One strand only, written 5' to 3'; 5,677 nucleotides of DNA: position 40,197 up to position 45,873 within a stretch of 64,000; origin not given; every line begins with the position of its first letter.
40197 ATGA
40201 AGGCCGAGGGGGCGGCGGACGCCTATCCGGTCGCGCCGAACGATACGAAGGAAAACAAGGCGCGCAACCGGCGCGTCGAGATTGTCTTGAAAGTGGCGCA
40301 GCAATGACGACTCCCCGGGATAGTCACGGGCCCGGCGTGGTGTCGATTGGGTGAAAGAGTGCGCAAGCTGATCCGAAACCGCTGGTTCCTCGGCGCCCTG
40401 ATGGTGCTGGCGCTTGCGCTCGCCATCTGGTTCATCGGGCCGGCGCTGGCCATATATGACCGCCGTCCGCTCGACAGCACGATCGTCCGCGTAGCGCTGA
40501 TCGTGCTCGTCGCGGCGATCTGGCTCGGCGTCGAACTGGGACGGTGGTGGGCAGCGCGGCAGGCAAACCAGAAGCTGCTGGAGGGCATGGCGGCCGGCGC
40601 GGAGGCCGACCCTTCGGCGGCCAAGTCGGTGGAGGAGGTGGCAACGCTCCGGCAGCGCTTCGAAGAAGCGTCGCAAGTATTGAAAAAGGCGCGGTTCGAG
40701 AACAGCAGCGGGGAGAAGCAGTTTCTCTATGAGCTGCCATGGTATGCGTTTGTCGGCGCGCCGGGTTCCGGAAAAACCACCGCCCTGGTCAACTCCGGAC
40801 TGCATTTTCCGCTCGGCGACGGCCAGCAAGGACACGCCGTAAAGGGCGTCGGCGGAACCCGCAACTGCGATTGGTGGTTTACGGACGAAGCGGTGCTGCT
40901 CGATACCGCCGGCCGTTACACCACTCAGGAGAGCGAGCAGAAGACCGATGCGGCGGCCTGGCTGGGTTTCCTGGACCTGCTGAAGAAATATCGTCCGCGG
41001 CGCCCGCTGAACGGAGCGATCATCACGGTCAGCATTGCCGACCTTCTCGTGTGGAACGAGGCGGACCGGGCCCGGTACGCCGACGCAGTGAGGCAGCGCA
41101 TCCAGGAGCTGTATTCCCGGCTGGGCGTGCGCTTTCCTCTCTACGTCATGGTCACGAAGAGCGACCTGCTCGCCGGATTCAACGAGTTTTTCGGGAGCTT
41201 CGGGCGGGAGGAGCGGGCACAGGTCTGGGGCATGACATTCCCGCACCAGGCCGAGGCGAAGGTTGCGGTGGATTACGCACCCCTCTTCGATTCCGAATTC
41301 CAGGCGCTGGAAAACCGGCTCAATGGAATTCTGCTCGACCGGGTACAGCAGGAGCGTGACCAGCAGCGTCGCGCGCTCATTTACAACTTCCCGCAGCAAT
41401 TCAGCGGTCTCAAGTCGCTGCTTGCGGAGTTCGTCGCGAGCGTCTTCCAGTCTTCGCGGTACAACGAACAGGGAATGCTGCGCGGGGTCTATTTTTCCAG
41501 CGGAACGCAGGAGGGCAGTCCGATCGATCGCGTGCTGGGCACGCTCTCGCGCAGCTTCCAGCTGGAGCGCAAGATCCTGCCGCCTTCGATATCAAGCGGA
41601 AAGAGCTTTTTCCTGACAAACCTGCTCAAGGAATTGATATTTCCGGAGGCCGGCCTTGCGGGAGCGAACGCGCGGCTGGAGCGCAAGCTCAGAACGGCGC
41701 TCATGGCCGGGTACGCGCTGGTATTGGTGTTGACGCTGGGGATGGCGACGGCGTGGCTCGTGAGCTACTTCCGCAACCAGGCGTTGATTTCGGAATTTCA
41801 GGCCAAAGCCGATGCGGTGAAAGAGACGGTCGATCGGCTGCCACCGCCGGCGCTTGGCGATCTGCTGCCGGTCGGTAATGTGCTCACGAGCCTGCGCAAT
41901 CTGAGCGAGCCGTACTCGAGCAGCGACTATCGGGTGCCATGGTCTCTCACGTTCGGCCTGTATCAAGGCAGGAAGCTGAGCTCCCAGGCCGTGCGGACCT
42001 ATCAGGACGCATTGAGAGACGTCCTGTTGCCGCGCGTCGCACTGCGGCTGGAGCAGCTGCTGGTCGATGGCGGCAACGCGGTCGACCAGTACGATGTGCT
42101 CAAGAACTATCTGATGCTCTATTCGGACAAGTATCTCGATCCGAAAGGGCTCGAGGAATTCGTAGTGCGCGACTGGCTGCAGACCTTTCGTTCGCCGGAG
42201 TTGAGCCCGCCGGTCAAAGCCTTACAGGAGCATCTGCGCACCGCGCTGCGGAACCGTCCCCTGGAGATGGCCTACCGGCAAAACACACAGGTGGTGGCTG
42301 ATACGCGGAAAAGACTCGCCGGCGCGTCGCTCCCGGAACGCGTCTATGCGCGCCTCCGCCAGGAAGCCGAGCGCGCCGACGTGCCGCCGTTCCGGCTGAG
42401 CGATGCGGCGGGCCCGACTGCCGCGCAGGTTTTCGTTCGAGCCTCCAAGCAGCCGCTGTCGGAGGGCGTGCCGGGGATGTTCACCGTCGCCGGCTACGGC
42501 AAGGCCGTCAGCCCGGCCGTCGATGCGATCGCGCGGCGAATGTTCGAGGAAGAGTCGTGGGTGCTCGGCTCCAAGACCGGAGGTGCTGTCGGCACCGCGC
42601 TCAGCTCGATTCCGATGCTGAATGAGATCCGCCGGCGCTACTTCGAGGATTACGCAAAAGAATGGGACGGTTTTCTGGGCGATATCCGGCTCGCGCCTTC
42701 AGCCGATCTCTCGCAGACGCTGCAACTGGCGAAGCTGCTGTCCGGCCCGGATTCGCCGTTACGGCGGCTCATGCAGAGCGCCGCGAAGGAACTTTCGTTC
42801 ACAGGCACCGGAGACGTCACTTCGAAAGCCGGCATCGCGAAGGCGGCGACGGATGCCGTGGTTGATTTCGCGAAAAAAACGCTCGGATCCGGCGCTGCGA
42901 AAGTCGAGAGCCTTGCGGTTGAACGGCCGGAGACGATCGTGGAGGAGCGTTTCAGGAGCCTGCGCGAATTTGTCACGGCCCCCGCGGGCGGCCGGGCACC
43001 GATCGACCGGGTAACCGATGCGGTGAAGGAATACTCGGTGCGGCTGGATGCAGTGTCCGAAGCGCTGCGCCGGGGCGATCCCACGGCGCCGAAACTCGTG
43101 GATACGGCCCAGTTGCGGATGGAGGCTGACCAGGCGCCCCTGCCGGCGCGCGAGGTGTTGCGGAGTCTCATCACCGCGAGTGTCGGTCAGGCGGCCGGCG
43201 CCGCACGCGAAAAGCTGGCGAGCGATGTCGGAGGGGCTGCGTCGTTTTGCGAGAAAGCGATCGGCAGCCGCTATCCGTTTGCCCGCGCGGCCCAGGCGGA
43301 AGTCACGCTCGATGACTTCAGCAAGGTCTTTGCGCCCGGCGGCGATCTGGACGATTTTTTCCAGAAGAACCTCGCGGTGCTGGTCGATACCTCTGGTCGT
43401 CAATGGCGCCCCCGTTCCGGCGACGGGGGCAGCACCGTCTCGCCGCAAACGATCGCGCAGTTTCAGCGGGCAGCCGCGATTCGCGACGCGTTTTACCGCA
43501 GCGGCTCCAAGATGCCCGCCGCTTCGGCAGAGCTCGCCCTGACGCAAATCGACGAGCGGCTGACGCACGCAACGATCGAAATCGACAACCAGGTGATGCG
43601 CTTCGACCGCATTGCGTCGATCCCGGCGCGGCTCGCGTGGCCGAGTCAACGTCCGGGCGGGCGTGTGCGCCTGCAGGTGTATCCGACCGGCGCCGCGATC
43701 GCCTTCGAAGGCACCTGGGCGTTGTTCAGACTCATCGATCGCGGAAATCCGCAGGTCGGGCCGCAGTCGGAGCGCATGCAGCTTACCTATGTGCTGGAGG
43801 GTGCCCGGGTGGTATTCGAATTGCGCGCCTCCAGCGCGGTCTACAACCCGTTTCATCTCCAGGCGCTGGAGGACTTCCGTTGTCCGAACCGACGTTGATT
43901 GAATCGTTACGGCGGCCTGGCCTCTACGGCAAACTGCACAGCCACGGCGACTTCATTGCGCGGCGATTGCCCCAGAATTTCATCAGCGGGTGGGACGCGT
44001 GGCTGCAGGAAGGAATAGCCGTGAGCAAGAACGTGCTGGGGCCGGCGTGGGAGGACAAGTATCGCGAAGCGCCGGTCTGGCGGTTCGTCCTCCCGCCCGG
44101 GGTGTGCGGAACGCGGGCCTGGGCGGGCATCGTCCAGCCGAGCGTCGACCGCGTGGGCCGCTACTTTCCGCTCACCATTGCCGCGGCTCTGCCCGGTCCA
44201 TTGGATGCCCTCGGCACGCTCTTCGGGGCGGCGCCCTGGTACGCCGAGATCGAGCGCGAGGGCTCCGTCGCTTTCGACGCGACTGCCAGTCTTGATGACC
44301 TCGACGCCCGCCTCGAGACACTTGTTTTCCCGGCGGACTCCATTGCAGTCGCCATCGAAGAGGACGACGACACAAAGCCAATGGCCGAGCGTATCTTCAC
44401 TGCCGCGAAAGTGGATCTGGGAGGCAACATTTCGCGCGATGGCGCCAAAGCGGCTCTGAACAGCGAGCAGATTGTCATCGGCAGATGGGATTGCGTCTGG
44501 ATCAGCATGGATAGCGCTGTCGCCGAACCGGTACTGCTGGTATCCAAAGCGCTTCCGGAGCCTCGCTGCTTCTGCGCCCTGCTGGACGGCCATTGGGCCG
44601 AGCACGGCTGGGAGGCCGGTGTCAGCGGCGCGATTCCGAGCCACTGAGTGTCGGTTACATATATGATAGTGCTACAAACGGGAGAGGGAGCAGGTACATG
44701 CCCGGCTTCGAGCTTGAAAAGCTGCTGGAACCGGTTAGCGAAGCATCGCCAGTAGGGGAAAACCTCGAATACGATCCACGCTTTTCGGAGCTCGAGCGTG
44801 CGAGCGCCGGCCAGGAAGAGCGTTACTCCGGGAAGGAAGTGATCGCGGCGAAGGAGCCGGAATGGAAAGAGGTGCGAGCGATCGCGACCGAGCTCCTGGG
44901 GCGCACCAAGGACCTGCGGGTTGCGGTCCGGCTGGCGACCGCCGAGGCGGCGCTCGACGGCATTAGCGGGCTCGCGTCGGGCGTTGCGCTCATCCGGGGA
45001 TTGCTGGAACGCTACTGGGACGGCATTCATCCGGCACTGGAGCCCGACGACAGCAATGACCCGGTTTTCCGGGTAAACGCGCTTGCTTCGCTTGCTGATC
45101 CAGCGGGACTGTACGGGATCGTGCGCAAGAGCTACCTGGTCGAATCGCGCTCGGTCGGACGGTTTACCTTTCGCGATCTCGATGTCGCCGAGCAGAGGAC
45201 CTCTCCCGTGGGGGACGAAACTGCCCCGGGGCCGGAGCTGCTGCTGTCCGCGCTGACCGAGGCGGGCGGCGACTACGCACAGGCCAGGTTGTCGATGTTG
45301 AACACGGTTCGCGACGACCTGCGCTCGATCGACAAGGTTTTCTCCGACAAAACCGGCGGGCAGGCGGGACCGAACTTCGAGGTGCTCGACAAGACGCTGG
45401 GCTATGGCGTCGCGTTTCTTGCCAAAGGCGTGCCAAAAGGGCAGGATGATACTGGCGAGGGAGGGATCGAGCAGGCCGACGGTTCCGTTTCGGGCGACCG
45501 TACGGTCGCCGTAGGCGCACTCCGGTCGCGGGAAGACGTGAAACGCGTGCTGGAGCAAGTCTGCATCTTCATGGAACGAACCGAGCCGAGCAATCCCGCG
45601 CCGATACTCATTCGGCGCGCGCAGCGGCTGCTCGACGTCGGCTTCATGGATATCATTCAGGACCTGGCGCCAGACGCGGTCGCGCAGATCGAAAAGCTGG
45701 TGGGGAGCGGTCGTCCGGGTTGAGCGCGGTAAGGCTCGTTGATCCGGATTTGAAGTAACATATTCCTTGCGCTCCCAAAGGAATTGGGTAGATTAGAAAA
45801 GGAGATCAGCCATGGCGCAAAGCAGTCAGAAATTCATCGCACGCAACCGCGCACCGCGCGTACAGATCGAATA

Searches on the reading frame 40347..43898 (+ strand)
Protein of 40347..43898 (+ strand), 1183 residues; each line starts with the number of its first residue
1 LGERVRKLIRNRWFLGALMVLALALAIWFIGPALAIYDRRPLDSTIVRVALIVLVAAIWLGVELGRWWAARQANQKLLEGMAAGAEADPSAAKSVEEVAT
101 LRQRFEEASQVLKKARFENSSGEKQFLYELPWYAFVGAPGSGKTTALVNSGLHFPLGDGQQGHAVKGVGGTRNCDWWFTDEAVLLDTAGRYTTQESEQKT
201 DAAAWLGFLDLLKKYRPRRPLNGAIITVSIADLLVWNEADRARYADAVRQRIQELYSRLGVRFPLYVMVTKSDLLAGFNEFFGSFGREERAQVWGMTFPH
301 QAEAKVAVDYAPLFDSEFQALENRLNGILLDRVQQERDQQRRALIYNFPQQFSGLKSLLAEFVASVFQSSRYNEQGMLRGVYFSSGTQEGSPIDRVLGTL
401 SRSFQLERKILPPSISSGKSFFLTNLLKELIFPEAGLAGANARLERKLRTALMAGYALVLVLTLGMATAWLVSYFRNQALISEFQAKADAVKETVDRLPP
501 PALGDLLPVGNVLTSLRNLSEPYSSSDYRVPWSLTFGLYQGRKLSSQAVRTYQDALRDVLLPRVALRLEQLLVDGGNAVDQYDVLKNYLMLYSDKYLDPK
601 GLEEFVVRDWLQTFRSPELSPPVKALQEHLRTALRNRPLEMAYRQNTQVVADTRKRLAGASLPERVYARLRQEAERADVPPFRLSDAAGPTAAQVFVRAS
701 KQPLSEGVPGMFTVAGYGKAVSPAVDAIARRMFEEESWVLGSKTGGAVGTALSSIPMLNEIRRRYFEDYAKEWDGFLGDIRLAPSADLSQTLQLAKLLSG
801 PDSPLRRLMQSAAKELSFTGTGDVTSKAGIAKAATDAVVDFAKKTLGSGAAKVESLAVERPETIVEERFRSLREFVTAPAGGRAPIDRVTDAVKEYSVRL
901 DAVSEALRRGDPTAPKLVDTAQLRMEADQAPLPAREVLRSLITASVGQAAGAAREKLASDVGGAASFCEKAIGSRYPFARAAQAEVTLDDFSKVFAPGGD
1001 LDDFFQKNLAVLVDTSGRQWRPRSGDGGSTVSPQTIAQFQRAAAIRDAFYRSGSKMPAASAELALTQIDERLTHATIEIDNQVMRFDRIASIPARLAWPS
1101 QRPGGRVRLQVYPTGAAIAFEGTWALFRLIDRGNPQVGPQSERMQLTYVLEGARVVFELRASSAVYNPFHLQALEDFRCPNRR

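Call 15: search_protein_families(library=pfam, proteins=[window:40347-43898:+], max_evalue=0.001)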
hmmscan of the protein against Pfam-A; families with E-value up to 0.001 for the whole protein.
window:40347-43898:+ (1183 aa): 4 families
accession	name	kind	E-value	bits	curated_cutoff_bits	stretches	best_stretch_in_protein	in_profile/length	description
PF14331.11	IcmF-related_N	-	3.8e-96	321.8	25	1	199-458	2-258/259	IcmF-related N-terminal domain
PF06761.17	IcmF-related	-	1.9e-83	280.9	27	1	512-815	3-306/308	Intracellular multiplication and human macrophage-killing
PF06744.18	IcmF_C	-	5.9e-17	62.2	26.7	1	1063-1163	3-106/106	Type VI secretion protein IcmF C2-like domain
PF21070.2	IcmF_helical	-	8.3e-06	26.4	24.1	1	969-1054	19-105/106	Type VI secretion protein IcmF helical domain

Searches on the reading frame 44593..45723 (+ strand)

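Call 15: search_protein_families(library=pfam, proteins=[window:44593-45723:+], max_evalue=0.001)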
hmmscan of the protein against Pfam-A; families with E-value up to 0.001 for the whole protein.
window:44593-45723:+ (376 aa): 1 family
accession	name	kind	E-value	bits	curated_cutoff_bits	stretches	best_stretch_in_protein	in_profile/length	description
PF06812.17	ImpA_N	-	8.4e-34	116.7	26.9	1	45-168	1-118/119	ImpA, N-terminal, type VI secretion system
